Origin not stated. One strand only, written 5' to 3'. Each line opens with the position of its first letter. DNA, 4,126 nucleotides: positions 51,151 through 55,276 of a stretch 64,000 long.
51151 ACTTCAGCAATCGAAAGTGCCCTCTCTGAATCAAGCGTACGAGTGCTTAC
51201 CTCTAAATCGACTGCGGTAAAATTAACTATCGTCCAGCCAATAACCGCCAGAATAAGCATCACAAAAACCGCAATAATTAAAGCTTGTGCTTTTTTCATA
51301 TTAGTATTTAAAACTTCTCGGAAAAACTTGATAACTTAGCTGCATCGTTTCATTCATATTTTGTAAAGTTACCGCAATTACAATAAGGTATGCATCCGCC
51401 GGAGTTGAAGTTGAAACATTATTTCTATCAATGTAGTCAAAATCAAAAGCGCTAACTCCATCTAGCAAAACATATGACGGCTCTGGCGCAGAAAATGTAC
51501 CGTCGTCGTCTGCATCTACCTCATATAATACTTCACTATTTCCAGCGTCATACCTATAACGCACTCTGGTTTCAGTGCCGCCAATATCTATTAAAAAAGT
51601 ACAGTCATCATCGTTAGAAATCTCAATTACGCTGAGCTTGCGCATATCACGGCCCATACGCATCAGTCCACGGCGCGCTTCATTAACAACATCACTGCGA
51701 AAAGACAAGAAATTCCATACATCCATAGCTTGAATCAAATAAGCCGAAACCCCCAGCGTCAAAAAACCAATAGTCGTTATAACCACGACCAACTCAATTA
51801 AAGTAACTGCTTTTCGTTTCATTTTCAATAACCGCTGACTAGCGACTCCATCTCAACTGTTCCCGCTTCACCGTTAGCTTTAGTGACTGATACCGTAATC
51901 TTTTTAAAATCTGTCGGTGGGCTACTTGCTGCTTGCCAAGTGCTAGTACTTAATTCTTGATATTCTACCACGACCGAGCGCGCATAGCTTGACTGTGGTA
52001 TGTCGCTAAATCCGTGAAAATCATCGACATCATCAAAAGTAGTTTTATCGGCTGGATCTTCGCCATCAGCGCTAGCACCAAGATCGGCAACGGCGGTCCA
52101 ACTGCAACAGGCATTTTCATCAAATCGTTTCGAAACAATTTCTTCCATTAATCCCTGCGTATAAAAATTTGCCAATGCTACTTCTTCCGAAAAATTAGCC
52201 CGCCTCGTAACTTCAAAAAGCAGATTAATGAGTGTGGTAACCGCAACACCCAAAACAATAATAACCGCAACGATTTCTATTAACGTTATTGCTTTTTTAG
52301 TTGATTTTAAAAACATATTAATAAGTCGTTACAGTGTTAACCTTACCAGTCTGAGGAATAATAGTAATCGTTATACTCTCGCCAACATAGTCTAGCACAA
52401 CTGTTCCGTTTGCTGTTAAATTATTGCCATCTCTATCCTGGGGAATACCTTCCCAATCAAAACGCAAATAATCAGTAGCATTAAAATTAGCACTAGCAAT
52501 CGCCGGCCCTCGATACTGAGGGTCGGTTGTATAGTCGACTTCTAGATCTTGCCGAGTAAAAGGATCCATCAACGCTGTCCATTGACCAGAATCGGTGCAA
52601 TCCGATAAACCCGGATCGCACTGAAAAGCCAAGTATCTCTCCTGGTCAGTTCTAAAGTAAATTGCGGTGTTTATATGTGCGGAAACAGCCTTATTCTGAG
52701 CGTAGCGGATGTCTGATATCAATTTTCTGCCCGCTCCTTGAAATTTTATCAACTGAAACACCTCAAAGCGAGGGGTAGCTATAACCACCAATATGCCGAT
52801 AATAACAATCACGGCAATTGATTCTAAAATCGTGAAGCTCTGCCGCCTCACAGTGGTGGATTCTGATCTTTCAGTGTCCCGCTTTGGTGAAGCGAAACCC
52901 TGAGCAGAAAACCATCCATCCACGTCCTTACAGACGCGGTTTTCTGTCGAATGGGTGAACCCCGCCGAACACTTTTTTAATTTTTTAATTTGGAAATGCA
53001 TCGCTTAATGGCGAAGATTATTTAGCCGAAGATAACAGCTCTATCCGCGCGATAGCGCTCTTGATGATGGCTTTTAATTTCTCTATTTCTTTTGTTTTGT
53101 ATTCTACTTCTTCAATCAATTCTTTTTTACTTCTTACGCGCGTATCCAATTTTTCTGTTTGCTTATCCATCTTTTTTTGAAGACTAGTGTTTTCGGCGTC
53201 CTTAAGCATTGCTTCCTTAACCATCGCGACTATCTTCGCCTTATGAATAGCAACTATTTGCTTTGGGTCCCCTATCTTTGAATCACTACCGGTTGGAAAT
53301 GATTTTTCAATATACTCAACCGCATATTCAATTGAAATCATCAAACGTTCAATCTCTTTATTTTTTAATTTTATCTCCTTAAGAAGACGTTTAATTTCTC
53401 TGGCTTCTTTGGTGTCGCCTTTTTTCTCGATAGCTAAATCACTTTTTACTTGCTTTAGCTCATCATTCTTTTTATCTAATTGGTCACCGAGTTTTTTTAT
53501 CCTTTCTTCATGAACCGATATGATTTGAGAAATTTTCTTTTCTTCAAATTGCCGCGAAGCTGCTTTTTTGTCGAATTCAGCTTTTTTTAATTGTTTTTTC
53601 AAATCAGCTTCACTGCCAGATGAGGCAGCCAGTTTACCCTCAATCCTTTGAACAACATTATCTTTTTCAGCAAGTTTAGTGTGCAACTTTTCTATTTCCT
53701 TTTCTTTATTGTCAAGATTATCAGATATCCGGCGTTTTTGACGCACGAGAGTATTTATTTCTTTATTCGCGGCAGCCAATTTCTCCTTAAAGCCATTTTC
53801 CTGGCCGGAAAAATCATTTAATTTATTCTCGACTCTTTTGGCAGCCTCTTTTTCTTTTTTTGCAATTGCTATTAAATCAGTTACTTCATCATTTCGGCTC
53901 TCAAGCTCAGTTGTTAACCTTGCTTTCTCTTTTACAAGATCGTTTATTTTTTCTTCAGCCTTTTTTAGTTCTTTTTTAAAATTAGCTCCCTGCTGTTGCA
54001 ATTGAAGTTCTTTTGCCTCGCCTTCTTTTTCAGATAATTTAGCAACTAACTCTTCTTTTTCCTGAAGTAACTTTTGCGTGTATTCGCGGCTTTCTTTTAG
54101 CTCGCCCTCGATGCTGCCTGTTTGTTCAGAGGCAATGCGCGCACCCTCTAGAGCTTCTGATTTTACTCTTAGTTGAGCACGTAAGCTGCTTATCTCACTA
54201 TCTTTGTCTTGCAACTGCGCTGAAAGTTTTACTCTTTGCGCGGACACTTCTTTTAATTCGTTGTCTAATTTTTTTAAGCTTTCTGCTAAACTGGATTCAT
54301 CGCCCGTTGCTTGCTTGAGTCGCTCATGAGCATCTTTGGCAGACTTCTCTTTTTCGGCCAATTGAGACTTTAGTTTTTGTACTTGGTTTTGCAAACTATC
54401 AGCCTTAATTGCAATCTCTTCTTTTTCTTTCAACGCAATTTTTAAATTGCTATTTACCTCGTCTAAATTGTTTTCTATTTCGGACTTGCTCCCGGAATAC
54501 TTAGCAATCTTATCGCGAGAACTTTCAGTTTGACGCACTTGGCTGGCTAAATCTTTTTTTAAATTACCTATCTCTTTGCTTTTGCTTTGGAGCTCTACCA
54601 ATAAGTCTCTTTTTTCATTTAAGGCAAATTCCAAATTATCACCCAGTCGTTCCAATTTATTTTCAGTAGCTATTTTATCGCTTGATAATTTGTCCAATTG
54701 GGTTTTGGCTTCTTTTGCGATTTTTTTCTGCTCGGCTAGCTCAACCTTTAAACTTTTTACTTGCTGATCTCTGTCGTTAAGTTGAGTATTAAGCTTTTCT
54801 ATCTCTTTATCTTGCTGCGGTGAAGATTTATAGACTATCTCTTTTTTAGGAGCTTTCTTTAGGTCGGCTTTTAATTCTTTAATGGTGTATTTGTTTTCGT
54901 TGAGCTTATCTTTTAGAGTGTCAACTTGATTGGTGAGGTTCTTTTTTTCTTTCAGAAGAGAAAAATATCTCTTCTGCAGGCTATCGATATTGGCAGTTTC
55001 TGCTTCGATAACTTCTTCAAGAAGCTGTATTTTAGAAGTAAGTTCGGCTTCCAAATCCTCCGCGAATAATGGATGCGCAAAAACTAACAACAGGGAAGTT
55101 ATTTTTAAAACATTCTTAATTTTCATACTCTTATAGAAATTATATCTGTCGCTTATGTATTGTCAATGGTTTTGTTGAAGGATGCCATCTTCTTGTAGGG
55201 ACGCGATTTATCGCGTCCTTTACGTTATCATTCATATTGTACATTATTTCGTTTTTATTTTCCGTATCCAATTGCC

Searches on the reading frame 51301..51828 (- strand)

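Call 7: search_protein_families(library=pfam, proteins=[window:51301-51828:-], max_evalue=0.001)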
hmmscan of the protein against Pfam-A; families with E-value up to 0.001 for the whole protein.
window:51301-51828:- (175 aa): 1 family
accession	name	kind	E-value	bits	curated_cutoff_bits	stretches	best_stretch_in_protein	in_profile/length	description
PF07963.17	N_methyl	-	0.00044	20.2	21.2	1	3-27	2-26/27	Prokaryotic N-terminal methylation motif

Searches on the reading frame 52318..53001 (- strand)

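Call 7: search_protein_families(library=pfam, proteins=[window:52318-53001:-], max_evalue=0.001)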
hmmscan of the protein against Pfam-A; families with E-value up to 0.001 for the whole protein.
window:52318-53001:- (227 aa): 1 family
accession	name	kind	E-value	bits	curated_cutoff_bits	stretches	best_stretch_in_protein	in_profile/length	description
PF12019.13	GspH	-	0.00089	20.2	21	0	91-214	2-104/108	Type II transport protein GspH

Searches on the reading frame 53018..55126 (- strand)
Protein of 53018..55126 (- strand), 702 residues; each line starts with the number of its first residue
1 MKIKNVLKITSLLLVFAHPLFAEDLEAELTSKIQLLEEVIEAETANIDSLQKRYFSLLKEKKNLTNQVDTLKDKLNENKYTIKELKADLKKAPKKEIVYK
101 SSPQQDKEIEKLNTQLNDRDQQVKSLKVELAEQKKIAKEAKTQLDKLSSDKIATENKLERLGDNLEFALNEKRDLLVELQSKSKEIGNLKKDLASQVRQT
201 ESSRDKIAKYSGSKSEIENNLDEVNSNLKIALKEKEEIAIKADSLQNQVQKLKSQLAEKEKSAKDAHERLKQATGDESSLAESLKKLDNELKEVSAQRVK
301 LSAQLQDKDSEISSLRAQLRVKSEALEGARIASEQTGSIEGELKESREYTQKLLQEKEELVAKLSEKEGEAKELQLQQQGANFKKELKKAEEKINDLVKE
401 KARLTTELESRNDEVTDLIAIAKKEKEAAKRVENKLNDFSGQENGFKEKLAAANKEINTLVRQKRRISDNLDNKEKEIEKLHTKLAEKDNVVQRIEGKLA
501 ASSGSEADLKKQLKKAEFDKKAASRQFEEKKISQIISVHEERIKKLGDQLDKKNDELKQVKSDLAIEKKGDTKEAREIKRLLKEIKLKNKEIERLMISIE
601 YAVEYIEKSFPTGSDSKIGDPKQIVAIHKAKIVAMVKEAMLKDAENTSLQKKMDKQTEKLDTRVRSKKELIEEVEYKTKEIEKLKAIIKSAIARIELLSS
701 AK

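Call 51: search_protein_families(library=pfam, proteins=[window:53018-55126:-], max_evalue=0.001)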
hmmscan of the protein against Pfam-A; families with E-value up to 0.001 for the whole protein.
window:53018-55126:- (702 aa): 1 family
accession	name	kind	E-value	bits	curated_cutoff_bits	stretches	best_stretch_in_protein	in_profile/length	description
PF13166.12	AAA_13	-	0.0002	20.7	36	1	244-444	280-474/713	AAA domain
